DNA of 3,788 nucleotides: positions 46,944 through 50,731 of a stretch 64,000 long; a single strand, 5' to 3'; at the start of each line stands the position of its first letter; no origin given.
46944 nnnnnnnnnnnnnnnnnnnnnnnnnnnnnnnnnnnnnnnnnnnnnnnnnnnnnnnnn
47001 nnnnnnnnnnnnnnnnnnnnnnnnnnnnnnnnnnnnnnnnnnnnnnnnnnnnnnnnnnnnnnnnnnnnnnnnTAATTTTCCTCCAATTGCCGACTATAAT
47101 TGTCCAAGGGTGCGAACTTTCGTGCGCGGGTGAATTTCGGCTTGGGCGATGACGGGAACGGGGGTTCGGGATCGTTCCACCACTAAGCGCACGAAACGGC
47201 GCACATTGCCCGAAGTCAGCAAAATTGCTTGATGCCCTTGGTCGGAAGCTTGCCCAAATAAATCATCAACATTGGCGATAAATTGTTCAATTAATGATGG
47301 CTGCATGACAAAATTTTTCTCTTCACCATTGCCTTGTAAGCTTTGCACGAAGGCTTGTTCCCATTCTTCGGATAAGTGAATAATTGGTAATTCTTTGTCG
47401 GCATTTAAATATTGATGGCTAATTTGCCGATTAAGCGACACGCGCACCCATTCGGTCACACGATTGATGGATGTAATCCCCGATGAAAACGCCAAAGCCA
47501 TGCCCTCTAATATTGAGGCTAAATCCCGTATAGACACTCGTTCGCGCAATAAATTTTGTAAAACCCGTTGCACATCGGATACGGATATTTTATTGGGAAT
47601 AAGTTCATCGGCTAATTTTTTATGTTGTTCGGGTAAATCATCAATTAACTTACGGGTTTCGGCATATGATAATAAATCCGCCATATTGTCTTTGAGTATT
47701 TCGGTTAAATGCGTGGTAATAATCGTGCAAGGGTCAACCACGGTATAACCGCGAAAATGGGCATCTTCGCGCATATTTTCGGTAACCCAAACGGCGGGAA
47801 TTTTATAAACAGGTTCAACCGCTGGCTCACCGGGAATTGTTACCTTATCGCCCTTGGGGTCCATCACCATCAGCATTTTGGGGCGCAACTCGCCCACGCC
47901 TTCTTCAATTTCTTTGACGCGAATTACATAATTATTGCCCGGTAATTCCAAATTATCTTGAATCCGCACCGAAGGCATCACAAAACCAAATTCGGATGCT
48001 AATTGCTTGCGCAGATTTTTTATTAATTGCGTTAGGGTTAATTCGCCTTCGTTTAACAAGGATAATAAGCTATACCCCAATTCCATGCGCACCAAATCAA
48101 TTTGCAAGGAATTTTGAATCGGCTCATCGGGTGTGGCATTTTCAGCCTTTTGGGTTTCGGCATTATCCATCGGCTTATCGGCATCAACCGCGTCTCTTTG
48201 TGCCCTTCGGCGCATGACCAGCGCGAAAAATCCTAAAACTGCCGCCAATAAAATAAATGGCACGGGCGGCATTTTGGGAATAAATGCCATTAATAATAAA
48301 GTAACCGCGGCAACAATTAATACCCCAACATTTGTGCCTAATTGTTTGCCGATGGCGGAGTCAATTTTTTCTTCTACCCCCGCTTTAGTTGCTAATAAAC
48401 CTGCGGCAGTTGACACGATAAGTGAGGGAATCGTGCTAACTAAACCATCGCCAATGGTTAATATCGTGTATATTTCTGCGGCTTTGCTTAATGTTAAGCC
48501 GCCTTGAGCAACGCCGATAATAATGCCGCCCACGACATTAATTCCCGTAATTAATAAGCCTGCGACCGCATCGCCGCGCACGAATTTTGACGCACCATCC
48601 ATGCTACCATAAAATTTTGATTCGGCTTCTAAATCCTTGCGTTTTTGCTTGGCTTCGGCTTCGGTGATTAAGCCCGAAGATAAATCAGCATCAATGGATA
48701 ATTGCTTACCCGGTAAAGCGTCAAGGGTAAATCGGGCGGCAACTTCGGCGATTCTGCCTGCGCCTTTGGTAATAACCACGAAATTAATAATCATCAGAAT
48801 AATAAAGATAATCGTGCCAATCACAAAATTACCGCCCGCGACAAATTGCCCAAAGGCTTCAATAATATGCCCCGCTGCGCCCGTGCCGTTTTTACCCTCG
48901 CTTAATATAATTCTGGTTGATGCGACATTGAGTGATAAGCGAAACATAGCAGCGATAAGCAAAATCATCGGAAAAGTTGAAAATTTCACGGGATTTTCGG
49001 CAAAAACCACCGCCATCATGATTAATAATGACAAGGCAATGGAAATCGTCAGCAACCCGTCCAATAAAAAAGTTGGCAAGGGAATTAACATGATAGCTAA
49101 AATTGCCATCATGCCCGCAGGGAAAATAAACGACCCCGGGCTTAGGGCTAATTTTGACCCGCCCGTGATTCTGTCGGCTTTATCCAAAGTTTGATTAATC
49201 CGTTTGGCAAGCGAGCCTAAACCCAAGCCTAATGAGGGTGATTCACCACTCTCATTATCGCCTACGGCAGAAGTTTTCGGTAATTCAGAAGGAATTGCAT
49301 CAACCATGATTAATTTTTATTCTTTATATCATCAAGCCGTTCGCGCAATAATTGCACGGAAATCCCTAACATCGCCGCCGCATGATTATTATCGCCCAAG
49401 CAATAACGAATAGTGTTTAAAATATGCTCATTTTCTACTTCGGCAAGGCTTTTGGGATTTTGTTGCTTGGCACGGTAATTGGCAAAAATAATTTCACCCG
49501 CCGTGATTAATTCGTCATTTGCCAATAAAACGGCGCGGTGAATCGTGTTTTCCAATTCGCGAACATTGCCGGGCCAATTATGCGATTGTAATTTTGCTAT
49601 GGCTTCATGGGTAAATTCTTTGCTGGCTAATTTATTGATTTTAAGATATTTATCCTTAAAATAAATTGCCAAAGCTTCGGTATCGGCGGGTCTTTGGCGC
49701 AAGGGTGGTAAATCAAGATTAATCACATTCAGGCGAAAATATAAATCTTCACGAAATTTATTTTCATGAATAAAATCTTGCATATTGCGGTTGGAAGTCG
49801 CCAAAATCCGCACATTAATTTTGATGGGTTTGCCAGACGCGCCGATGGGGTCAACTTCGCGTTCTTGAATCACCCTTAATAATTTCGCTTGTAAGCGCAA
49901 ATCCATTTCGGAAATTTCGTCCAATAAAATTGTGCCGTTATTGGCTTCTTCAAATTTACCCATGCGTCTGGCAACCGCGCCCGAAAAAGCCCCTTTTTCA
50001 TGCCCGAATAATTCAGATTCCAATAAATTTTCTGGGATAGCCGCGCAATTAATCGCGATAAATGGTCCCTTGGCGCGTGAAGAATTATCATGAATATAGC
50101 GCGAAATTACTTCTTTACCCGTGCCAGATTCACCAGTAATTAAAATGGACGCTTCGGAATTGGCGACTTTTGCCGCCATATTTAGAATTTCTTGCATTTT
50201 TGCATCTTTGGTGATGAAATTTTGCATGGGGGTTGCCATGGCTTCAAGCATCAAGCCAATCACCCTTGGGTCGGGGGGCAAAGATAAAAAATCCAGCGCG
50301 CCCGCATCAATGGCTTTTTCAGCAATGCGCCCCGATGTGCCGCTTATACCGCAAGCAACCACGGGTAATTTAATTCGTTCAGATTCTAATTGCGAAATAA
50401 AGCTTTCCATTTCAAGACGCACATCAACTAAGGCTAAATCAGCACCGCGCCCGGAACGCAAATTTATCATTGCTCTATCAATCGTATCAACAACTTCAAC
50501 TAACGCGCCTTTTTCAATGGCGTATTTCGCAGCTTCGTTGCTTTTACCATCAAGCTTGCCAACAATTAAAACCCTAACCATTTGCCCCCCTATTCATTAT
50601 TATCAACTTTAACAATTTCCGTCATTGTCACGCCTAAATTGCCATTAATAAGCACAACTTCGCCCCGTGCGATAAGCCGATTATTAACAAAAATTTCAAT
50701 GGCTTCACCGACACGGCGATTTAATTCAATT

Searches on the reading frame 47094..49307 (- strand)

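Call 66: search_protein_families(library=pfam, proteins=[window:47094-49307:-], max_evalue=0.000001)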
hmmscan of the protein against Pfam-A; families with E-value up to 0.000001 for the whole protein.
window:47094-49307:- (737 aa): 1 family
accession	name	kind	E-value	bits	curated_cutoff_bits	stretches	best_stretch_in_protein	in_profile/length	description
PF00771.25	FHIPEP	-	3.8e-246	819.1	29.1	1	69-729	1-656/657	FHIPEP family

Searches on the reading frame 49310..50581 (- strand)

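Call 66: search_protein_families(library=pfam, proteins=[window:49310-50581:-], max_evalue=0.000001)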
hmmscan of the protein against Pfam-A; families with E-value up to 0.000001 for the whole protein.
window:49310-50581:- (423 aa): 3 families
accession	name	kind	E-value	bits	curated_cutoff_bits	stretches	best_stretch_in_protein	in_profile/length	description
PF00158.32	Sigma54_activat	-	6.2e-69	231.4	20.2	1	123-289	2-167/168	Sigma-54 interaction domain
PF14532.12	Sigma54_activ_2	-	1.1e-22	81.2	25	1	126-294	4-138/138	Sigma-54 interaction domain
PF25601.1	AAA_lid_14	-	6.7e-19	67.9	27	1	295-375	1-81/87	AAA+ ATPase lid domain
